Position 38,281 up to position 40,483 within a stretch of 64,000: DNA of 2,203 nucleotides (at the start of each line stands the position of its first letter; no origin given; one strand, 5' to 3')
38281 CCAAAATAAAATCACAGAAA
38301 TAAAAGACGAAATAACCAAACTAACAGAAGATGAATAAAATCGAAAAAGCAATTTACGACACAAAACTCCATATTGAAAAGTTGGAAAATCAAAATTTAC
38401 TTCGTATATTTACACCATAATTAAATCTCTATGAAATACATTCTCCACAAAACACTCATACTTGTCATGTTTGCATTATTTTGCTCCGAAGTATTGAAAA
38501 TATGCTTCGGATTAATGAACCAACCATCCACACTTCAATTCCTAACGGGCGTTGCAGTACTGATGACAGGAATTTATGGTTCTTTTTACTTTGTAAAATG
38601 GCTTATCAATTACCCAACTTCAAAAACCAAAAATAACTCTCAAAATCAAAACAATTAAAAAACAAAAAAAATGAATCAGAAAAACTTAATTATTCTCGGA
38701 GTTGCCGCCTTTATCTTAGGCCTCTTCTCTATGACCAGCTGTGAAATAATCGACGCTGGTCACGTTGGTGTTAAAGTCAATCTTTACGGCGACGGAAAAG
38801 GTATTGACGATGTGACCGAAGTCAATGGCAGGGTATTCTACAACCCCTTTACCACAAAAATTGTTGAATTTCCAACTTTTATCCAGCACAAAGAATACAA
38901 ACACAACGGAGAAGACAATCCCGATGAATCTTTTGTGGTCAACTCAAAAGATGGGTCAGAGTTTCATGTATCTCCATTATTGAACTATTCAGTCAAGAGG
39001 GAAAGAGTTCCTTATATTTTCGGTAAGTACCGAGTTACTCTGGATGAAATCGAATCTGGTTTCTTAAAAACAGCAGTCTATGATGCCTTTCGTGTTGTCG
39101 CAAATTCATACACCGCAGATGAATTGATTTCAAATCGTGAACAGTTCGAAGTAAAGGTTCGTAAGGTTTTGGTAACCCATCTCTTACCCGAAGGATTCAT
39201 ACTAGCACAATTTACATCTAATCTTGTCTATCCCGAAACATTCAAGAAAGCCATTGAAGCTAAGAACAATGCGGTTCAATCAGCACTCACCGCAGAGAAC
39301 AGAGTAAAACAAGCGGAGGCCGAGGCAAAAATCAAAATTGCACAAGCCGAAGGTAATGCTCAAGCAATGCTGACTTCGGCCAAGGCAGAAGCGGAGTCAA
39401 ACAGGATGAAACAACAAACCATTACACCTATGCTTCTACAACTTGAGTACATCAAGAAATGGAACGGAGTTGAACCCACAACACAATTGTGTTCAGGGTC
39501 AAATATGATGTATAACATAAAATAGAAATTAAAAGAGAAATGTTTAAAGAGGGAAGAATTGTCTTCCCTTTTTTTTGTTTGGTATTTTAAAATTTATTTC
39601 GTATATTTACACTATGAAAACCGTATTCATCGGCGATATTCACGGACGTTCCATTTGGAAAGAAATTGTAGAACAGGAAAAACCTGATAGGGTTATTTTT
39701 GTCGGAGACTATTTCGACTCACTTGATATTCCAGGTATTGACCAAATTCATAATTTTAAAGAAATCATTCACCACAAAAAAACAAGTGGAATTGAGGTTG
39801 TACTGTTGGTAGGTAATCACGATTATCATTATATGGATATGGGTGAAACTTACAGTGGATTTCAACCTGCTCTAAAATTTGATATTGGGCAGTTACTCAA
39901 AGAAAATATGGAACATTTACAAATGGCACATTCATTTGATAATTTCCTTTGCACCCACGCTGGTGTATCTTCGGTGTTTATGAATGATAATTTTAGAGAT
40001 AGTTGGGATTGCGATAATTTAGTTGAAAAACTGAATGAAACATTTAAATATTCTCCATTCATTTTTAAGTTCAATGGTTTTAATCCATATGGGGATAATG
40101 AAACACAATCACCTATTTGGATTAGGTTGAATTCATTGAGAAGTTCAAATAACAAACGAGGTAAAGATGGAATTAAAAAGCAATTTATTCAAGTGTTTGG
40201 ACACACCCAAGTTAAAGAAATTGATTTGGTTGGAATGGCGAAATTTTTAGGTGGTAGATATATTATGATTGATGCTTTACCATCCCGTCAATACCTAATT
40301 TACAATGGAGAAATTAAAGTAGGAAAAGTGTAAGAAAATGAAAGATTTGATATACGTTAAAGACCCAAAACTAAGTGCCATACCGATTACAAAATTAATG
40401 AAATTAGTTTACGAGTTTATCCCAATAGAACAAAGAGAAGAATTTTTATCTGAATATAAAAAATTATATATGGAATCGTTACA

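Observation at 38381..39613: Extended phage promoter family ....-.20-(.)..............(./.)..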

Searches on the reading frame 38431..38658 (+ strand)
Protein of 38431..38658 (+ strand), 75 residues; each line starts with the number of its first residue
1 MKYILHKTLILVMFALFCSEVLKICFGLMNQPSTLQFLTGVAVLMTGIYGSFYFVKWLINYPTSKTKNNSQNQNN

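Call 13: search_protein_families(library=pfam, proteins=[window:38431-38658:+], max_evalue=0.01)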
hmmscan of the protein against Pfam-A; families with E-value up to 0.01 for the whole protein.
window:38431-38658:+ (75 aa): 0 families

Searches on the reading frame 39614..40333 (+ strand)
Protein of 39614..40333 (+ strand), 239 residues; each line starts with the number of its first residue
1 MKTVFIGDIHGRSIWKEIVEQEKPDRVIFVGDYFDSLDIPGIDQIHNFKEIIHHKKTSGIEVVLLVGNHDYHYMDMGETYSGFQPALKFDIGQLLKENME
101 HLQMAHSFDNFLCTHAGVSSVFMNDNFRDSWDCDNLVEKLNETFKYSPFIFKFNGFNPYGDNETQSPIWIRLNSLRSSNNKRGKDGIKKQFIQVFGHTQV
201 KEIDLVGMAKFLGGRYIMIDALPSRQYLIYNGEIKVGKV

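Call 13: search_protein_families(library=pfam, proteins=[window:39614-40333:+], max_evalue=0.01)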
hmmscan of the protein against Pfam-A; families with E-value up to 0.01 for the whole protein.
window:39614-40333:+ (239 aa): 1 family
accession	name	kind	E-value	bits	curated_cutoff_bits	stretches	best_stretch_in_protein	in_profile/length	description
PF00149.33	Metallophos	-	1.5e-11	45.6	21.5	1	1-151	1-151/191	Calcineurin-like phosphoesterase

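Call 23: find_related_loci(query=window:39614-40333:+, collection=viral_contigs, flank=10000)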
Query window:39614-40333:+ (239 aa) in viral_contigs; peptide patterns used: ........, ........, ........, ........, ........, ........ (x = any residue, [..] = any of these).
28 stretches matched a pattern; 24 encode a relative of the query (tblastn E <= 1e-3); 24 distinct loci.
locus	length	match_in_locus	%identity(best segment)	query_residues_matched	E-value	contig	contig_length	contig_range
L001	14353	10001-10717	95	1-239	2e-155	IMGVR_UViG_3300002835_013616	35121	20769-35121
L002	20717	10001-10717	95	1-239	2e-155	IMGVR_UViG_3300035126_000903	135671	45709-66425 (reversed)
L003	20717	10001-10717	95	1-239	2e-155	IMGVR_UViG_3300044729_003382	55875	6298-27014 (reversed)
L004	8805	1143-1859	95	1-239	3e-155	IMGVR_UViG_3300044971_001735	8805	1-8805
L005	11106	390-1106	94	1-239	4e-153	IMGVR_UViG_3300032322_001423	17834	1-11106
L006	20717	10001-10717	95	1-239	2e-155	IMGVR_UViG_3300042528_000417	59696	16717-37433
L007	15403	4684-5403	77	1-239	2e-126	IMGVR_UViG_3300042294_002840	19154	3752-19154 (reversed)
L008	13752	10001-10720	77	1-239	1e-126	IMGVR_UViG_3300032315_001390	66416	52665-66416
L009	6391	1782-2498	74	1-239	6e-125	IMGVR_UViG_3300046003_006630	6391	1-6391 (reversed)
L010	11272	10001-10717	74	1-239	6e-125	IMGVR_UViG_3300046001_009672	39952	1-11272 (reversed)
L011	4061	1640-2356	74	1-239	5e-126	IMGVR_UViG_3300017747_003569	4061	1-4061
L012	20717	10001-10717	74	1-239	5e-122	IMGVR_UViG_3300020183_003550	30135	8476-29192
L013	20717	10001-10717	74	1-239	6e-122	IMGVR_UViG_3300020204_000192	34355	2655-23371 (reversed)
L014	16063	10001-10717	74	1-239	6e-121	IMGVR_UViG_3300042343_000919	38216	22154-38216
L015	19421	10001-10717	74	1-239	2e-120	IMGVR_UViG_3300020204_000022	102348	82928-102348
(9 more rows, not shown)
